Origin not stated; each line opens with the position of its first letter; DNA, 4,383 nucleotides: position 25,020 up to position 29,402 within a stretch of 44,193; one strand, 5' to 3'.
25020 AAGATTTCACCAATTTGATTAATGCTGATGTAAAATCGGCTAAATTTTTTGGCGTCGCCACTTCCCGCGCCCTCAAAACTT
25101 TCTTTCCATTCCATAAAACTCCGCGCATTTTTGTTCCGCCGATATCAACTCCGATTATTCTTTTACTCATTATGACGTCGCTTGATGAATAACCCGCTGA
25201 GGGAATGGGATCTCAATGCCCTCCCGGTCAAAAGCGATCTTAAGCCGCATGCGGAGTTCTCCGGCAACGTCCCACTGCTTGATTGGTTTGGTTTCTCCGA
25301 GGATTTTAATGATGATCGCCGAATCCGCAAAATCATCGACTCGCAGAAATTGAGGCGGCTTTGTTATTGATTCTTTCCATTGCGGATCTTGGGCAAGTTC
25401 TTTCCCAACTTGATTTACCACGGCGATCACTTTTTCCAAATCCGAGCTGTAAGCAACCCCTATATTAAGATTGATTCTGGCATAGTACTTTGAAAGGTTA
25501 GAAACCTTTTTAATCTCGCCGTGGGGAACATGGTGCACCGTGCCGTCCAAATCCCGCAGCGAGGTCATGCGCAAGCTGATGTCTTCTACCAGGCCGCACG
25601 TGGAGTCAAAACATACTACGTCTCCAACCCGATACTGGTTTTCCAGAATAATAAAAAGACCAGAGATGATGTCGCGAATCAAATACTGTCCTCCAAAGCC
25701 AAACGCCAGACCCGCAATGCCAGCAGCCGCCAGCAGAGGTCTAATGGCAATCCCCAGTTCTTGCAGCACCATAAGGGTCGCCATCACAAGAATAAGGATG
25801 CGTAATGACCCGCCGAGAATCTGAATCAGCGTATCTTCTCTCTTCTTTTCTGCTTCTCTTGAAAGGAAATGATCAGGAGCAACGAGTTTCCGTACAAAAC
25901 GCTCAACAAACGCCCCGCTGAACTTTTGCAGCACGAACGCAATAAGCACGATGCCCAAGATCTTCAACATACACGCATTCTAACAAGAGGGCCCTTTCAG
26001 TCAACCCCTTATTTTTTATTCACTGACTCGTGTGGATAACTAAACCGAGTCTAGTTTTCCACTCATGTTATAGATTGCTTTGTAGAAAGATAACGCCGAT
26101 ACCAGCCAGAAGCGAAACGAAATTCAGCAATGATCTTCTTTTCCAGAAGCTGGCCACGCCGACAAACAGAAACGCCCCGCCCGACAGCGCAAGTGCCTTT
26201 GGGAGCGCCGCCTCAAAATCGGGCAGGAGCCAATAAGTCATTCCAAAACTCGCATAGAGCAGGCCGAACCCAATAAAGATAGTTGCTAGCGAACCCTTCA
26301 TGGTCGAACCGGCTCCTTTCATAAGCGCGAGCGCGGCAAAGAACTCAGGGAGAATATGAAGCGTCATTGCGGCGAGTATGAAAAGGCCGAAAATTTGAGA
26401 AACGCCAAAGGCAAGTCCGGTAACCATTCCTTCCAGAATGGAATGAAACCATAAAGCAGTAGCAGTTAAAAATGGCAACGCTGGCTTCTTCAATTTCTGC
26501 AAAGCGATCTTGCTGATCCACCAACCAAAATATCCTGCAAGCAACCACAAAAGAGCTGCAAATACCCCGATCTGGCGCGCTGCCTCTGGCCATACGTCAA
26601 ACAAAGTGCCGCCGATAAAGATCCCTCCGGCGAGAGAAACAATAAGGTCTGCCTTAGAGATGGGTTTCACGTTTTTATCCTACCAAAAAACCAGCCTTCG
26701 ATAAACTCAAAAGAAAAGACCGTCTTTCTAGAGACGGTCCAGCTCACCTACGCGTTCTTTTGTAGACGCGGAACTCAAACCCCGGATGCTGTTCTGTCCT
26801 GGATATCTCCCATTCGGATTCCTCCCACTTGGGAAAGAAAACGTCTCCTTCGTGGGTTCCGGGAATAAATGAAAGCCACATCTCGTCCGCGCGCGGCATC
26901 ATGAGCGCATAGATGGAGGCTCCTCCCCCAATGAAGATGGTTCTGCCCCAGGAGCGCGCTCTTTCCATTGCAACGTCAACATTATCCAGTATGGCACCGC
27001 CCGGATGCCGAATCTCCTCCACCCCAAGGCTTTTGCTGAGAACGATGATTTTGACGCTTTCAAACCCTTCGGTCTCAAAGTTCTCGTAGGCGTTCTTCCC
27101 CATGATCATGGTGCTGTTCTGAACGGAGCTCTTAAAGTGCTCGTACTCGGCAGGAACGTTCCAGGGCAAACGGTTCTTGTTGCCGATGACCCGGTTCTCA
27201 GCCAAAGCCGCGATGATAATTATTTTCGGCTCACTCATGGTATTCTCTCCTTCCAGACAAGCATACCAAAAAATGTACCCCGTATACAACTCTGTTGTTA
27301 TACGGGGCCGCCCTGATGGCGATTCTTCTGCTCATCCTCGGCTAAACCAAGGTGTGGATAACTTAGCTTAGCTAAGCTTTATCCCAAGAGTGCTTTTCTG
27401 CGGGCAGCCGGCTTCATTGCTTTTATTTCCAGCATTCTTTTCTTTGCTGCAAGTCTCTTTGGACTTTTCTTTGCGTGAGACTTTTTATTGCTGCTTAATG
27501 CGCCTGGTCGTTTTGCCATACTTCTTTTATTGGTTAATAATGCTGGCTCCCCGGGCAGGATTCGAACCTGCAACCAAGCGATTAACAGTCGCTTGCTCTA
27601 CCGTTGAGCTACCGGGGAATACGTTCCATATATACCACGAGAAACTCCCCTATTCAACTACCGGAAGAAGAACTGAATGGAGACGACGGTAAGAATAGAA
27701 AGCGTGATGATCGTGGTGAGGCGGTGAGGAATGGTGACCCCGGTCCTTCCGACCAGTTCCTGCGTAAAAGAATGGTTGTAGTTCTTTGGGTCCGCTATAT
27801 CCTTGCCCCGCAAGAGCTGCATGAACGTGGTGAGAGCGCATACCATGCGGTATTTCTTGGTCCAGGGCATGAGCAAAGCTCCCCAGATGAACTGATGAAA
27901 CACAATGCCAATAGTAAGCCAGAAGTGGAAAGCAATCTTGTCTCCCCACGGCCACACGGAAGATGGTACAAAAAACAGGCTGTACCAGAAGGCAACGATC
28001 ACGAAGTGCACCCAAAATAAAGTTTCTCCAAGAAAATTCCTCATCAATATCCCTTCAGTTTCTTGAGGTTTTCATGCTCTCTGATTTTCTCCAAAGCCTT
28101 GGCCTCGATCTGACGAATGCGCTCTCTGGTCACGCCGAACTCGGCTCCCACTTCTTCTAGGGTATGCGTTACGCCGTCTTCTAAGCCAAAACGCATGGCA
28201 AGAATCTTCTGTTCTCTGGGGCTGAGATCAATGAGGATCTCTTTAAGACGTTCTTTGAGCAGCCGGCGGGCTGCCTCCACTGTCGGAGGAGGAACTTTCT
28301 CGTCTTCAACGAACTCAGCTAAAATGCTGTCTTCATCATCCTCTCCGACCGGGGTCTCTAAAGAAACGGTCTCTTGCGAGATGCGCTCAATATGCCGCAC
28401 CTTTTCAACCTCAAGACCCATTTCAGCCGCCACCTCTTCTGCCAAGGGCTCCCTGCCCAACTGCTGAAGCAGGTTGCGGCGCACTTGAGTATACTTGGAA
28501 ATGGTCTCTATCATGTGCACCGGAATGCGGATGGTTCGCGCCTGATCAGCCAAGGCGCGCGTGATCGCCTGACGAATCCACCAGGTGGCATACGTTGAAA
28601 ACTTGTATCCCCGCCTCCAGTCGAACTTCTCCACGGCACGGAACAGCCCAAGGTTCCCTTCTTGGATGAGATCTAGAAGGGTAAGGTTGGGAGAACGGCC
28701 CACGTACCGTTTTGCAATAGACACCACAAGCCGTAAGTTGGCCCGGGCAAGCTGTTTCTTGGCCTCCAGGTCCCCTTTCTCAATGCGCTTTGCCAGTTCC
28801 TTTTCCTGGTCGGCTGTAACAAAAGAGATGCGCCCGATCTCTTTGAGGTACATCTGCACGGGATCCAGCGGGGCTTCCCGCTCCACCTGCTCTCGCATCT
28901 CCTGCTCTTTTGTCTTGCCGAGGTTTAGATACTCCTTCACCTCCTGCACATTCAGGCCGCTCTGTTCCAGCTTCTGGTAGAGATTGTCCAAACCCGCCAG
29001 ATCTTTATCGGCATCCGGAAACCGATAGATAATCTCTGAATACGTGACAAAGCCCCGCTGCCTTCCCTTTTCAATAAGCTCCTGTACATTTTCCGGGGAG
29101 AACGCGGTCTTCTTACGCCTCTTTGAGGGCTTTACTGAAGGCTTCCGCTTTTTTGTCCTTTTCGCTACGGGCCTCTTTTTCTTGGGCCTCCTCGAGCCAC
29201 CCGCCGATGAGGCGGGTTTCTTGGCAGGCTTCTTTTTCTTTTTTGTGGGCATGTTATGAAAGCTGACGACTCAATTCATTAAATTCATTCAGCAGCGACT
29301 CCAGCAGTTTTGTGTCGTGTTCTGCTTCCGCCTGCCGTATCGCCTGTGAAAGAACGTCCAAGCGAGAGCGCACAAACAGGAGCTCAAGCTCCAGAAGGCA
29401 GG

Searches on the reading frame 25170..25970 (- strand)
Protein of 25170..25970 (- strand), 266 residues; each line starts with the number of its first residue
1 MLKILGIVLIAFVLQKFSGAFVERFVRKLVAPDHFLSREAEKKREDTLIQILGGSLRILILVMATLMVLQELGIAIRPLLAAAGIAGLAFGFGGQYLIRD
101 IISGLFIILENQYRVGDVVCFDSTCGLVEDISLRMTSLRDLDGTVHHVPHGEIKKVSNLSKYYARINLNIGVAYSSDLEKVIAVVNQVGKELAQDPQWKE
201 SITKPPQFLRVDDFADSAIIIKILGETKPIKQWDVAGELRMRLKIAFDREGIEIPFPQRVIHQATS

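Call 46: search_protein_families(library=pfam, proteins=[window:25170-25970:-], max_evalue=0.00001)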
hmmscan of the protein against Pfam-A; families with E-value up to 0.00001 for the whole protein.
window:25170-25970:- (266 aa): 3 families
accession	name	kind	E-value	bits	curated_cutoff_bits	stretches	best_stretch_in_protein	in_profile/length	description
PF00924.24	MS_channel_2nd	-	1.2e-16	61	20.2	1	97-161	2-68/68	Mechanosensitive ion channel, beta-domain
PF21082.3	MS_channel_3rd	-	4e-12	46.8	21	1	166-254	1-88/88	Mechanosensitive ion channel MscS, C-terminal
PF21088.3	MS_channel_1st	-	1.8e-08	34.6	23.1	1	56-95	3-42/42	Mechanosensitive ion channel, transmembrane helices 2/3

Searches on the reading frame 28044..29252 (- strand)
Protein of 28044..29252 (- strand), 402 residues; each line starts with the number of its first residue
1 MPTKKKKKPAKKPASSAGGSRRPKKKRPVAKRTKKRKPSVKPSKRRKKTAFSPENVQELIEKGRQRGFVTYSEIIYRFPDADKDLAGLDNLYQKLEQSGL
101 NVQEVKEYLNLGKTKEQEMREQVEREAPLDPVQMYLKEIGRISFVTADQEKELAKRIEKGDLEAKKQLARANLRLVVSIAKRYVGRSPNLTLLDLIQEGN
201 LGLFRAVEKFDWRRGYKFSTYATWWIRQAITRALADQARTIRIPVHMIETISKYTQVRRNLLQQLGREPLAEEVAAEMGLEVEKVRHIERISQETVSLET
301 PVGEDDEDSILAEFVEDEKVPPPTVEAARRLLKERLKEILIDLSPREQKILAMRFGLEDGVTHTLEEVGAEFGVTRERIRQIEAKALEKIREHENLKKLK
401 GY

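Call 47: search_protein_families(library=pfam, proteins=[window:28044-29252:-], max_evalue=0.00001)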
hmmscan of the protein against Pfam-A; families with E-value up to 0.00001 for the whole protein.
window:28044-29252:- (402 aa): 5 families
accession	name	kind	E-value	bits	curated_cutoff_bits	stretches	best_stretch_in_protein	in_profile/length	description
PF04542.20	Sigma70_r2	-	3.9e-22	78.3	24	1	168-240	1-71/71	Sigma-70 region 2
PF04539.22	Sigma70_r3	-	1.3e-18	67.3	25.3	1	249-321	1-72/78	Sigma-70 region 3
PF04545.22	Sigma70_r4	-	8.5e-18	64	24.1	1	342-392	4-50/50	Sigma-70, region 4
PF00140.25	Sigma70_r1_2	-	1.1e-14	54.5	22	1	130-162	1-33/34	Sigma-70 factor, region 1.2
PF03979.19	Sigma70_r1_1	-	1.1e-11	45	22.5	1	54-120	5-71/81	Sigma-70 factor, region 1.1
